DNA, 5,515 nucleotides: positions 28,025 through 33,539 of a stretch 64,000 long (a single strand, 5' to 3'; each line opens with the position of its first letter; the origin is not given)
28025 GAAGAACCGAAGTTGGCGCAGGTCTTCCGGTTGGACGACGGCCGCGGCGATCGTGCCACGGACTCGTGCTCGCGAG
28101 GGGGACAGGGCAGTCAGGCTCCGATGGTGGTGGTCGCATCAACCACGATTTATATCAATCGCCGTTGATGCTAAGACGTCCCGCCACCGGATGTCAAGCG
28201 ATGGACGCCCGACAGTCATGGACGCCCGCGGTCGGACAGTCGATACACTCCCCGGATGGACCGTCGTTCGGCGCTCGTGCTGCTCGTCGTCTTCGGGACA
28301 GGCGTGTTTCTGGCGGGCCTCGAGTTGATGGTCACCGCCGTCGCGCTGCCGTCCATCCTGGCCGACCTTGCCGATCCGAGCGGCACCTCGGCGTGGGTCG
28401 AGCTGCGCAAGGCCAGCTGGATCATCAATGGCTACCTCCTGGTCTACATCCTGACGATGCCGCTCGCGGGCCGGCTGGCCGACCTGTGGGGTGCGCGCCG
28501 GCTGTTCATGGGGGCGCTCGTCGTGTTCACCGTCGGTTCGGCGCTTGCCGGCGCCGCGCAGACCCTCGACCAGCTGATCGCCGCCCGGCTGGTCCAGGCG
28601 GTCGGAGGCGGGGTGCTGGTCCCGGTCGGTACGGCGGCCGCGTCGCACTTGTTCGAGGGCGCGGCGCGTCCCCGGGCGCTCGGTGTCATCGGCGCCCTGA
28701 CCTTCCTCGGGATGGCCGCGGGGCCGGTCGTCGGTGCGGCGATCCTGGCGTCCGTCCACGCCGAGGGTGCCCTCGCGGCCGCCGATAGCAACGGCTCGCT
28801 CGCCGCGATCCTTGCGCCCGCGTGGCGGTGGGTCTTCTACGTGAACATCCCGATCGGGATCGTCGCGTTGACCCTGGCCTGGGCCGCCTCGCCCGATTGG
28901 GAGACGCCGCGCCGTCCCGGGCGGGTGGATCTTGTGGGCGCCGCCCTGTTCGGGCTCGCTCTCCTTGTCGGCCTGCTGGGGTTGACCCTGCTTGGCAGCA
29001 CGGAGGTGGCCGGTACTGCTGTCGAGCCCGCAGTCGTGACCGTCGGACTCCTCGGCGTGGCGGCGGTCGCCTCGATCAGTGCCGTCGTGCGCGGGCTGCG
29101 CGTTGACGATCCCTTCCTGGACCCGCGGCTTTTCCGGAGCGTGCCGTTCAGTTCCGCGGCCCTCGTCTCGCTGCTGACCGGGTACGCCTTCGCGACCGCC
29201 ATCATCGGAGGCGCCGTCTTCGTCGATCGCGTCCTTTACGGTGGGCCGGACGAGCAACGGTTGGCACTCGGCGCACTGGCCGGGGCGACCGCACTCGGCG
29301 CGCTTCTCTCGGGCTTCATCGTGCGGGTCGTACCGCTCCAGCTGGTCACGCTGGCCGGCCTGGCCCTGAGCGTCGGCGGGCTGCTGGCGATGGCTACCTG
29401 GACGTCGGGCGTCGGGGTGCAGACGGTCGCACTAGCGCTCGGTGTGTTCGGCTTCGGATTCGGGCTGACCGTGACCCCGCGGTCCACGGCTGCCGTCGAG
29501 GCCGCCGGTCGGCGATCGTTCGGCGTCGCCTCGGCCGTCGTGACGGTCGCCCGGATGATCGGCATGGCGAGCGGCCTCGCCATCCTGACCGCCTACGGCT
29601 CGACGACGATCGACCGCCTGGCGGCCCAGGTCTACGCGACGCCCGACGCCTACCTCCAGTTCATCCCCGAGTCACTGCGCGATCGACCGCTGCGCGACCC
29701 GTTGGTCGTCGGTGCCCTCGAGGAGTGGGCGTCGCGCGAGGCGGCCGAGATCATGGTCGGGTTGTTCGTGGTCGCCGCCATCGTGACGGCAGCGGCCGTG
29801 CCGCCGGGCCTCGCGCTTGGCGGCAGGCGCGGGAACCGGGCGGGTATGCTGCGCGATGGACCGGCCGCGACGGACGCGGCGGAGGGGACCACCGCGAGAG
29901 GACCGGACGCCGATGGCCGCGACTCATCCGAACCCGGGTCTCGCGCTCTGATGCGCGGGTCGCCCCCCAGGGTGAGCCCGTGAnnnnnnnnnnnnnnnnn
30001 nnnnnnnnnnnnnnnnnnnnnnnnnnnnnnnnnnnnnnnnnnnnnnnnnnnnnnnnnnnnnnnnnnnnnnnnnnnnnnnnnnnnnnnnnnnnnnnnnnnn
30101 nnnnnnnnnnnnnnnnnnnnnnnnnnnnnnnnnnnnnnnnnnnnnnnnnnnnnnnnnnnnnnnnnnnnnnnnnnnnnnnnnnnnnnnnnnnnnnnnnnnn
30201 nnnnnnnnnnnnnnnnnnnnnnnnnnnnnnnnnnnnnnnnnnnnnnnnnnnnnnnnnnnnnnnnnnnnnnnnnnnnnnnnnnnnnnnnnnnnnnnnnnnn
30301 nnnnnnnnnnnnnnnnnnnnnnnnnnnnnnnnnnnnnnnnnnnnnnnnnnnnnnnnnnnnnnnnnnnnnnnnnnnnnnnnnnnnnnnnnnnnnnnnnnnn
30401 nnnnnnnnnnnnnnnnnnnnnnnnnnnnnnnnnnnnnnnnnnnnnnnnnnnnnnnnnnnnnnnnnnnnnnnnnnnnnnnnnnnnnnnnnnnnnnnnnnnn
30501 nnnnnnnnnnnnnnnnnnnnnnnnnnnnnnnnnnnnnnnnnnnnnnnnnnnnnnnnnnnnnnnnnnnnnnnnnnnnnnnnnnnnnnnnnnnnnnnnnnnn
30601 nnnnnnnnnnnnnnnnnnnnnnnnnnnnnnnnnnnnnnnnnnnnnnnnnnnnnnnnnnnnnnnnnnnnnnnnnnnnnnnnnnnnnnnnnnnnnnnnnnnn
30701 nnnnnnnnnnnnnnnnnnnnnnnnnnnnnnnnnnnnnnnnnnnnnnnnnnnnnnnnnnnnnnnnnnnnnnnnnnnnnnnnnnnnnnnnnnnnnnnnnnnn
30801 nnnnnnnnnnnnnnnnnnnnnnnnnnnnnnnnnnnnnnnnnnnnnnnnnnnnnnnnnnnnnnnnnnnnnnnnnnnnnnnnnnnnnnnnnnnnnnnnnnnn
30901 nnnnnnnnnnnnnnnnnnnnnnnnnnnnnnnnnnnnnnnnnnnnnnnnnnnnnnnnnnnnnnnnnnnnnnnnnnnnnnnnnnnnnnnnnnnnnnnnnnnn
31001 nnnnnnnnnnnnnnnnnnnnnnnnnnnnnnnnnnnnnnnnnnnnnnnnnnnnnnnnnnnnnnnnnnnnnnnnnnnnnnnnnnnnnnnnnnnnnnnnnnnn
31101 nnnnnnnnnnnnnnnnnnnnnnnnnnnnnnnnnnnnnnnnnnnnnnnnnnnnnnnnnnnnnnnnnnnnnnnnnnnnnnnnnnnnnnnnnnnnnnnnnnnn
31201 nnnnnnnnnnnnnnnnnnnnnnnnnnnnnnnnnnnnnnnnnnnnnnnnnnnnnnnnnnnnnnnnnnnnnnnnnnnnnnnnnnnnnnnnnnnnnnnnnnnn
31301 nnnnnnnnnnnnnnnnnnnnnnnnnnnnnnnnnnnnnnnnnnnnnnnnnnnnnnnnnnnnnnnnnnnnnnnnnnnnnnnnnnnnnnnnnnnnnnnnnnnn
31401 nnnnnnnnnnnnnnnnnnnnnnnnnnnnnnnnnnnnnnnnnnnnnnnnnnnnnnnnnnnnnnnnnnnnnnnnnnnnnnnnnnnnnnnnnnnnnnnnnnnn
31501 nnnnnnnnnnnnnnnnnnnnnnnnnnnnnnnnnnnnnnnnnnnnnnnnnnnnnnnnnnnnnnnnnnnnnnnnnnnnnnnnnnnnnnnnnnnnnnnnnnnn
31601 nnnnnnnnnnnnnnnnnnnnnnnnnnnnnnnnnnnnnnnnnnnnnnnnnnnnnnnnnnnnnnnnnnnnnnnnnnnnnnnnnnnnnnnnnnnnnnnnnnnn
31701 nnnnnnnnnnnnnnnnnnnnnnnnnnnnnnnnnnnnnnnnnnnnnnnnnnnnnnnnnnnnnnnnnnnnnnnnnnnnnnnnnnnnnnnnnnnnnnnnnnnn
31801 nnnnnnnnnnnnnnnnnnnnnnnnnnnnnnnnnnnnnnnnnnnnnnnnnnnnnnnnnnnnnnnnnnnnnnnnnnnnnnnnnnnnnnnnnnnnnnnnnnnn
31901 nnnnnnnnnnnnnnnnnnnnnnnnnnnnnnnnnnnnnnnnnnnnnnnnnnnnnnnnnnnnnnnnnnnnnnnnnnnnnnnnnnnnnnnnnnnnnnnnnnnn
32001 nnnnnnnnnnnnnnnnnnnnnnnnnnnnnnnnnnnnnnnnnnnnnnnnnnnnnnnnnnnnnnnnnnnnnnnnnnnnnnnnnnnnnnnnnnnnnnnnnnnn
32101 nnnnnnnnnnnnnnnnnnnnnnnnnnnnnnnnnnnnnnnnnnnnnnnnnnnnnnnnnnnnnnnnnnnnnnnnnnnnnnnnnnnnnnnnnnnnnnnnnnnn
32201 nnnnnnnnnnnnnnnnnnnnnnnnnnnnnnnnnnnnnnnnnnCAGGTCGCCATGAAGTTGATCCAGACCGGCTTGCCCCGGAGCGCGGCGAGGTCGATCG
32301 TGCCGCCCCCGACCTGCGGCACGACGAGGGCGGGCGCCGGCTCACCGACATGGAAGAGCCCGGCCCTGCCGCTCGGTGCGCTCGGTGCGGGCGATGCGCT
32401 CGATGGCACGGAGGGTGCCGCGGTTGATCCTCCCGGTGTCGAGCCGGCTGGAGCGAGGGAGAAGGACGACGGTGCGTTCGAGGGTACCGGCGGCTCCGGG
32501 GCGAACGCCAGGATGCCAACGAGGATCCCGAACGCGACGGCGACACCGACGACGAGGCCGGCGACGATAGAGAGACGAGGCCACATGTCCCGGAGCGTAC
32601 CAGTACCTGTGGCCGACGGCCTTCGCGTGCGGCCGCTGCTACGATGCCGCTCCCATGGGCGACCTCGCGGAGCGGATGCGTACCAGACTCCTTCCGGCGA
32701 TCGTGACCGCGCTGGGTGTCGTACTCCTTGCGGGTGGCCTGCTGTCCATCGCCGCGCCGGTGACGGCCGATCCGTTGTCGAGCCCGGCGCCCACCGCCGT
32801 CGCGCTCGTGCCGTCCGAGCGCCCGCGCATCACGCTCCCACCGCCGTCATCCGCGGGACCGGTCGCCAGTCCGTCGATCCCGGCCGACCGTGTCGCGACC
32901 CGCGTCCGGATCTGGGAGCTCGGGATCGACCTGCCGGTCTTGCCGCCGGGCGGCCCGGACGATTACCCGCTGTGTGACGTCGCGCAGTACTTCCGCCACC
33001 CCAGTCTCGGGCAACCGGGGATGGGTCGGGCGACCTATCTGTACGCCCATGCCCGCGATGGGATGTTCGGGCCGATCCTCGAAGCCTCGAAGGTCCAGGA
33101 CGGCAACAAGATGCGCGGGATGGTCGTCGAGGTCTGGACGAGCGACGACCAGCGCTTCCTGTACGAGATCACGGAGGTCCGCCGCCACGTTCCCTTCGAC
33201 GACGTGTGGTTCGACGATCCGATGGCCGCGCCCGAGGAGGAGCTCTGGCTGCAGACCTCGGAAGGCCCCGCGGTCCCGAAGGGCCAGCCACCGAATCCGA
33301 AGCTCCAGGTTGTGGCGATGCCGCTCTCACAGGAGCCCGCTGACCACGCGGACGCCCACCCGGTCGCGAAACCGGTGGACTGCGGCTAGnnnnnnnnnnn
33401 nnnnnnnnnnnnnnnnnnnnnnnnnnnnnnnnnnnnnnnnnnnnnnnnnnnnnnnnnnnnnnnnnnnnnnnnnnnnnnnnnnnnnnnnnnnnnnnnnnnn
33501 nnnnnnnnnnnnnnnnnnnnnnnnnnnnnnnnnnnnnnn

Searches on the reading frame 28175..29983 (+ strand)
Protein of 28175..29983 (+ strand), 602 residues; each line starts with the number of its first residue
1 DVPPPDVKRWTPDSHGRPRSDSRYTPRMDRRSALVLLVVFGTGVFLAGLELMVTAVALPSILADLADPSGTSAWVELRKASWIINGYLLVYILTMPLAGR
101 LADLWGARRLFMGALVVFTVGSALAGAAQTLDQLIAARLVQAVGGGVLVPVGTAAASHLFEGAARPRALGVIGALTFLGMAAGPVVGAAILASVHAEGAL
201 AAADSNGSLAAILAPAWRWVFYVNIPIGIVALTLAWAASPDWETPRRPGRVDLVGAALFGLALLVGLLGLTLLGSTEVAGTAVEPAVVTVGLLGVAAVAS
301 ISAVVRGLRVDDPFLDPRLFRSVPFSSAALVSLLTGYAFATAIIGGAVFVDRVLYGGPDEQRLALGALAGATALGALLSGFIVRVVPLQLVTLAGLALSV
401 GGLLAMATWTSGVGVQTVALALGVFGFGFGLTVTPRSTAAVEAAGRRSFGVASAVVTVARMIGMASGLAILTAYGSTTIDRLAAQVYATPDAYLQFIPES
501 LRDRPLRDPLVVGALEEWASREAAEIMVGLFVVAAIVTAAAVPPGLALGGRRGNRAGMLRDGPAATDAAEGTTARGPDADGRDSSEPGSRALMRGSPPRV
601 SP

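Call 10: search_protein_families(library=pfam, proteins=[window:28175-29983:+], max_evalue=0.001)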
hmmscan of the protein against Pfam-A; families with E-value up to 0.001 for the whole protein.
window:28175-29983:+ (602 aa): 2 families
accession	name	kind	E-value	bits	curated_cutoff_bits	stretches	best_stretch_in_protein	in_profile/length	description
PF07690.21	MFS_1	-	1.8e-33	116.4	33.4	1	42-467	3-346/347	Major Facilitator Superfamily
PF00083.30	Sugar_tr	-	1.1e-07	31.6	22.3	1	79-242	47-197/452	Sugar (and other) transporter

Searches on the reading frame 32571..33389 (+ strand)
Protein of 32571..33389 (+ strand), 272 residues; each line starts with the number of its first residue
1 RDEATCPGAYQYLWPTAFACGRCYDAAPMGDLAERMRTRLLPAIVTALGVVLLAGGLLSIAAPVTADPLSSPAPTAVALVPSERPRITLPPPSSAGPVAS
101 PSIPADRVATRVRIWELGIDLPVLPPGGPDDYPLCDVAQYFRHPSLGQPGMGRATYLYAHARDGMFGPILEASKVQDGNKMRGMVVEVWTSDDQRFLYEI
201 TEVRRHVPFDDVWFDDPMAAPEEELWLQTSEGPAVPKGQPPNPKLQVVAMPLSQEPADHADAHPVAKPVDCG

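Call 44: search_protein_families(library=pfam, proteins=[window:32571-33389:+], max_evalue=0.001)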
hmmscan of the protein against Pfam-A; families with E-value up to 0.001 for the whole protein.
window:32571-33389:+ (272 aa): 1 family
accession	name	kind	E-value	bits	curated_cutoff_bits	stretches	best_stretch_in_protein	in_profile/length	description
PF04203.18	Sortase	-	0.0002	21.5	26.6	1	113-230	2-107/125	Sortase domain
